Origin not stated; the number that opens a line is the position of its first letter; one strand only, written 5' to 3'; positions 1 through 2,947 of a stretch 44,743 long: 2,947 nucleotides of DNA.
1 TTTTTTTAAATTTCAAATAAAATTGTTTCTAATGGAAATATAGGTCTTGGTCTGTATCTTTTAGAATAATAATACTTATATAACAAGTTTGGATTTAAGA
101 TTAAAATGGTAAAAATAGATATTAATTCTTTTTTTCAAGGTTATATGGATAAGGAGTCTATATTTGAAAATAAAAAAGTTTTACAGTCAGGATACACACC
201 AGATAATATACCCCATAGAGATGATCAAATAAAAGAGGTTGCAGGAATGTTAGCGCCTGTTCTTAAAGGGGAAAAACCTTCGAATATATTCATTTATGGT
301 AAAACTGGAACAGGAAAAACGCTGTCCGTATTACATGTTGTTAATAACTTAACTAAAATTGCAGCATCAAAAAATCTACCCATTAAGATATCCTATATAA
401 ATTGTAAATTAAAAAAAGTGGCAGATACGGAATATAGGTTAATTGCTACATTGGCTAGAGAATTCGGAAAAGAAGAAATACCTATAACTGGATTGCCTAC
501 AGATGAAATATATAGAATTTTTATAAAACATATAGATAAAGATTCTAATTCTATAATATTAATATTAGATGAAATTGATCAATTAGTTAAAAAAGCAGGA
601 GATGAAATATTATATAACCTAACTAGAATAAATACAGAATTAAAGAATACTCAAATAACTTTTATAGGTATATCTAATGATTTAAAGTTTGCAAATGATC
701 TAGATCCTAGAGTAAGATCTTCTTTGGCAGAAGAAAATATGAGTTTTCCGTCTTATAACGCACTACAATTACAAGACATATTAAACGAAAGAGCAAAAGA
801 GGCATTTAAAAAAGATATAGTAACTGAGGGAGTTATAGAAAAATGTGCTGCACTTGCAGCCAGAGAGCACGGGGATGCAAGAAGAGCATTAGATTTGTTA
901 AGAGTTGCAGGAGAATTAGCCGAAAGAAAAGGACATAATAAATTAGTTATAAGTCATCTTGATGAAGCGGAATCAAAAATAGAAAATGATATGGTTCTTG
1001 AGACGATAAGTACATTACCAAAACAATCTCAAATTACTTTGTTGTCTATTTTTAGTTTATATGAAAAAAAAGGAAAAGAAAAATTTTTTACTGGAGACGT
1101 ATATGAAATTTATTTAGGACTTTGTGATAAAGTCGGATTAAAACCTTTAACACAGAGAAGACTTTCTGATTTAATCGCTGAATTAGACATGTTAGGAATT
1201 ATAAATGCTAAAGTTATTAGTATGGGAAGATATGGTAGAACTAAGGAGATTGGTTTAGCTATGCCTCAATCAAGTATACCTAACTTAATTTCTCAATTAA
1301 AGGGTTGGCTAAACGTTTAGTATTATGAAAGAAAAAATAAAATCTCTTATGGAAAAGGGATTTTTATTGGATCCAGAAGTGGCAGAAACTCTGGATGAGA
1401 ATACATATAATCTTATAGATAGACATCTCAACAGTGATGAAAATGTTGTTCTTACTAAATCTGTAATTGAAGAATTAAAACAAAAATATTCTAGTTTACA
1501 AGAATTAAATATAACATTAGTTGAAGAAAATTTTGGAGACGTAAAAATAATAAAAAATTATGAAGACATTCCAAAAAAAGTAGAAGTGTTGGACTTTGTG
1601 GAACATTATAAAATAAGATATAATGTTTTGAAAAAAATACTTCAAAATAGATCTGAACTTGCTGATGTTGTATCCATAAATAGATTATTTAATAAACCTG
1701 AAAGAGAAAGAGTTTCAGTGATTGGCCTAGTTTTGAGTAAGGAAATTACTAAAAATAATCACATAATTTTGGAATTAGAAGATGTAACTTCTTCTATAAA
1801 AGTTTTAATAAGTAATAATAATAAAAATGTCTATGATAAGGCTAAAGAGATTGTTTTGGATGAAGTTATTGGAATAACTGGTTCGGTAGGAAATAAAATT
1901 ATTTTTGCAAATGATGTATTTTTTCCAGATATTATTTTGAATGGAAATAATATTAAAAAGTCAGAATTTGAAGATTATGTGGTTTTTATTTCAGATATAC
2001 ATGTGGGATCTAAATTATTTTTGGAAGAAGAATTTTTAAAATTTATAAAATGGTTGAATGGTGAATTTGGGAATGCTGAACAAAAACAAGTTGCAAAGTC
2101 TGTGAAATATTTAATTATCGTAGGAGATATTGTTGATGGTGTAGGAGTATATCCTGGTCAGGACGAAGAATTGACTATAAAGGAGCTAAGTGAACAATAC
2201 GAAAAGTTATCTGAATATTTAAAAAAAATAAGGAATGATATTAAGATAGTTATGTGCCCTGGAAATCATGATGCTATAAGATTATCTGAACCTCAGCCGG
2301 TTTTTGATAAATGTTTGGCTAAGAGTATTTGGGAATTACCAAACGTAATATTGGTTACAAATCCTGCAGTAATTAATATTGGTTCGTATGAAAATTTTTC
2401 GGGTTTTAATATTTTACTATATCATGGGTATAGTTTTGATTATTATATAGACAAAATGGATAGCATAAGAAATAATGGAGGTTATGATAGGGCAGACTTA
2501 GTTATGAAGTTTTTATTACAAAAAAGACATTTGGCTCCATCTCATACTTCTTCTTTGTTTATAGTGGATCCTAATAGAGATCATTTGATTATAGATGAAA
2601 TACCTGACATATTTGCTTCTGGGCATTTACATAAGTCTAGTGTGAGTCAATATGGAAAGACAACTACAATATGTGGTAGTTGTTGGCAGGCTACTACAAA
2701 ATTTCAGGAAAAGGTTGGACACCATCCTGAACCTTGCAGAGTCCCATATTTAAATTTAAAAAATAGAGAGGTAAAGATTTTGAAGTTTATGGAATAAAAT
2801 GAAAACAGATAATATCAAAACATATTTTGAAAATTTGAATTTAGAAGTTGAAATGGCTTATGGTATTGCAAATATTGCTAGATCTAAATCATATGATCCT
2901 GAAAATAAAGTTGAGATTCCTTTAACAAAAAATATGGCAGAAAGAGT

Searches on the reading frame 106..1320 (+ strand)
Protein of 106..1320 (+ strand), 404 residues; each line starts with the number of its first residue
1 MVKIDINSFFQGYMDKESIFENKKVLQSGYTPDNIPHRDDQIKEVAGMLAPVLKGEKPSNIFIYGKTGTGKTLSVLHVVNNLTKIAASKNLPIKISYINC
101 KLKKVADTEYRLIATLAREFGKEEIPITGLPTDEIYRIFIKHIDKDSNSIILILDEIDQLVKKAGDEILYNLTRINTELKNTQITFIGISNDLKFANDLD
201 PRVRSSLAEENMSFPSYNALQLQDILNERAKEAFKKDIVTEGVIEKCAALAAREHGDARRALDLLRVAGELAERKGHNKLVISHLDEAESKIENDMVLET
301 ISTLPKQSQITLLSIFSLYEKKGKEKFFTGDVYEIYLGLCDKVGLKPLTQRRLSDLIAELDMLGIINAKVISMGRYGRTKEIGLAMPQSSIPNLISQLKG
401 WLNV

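Call 71: search_protein_families(library=pfam, max_evalue=0.001, proteins=[window:106-1320:+])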
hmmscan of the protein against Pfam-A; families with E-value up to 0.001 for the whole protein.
window:106-1320:+ (404 aa): 7 families
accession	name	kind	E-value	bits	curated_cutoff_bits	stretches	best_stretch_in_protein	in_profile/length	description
PF09079.17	Cdc6_C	-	1.9e-29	101.9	25.1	1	299-391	1-93/96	CDC6, C terminal winged helix domain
PF22703.2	Cdc6_lid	-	1.4e-24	86.2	27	1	223-289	1-67/68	Cdc6 AAA+ ATPase-type lid domain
PF13401.12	AAA_22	-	3.2e-11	44.1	27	1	58-189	5-123/130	AAA domain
PF13191.12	AAA_16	-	3.2e-09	38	32.6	1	36-175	3-158/167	AAA ATPase domain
PF00004.35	AAA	-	1.1e-08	36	21.2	1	62-210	2-125/131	ATPase family associated with various cellular activities (AAA)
PF01637.24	ATPase_2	-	2.5e-08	34.5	33.2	1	52-181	14-145/225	ATPase domain predominantly from Archaea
PF22606.2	Cdc6-ORC-like_ATPase_lid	-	2.9e-06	27.5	27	1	217-273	1-57/60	Cdc6/ORC-like, ATPase lid domain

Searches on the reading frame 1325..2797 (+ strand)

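Call 71: search_protein_families(library=pfam, max_evalue=0.001, proteins=[window:1325-2797:+])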
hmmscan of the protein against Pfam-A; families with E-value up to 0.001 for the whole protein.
window:1325-2797:+ (490 aa): 3 families
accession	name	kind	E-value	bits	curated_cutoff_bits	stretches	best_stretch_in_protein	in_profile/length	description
PF04042.21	DNA_pol_E_B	-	9e-14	51.8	29.1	1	219-434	1-203/210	DNA polymerase alpha/epsilon subunit B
PF00149.33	Metallophos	-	6.2e-12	46.8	21.5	1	219-437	3-190/191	Calcineurin-like phosphoesterase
PF01336.31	tRNA_anti-codon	-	5.6e-07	29.8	27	1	130-190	1-59/75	OB-fold nucleic acid binding domain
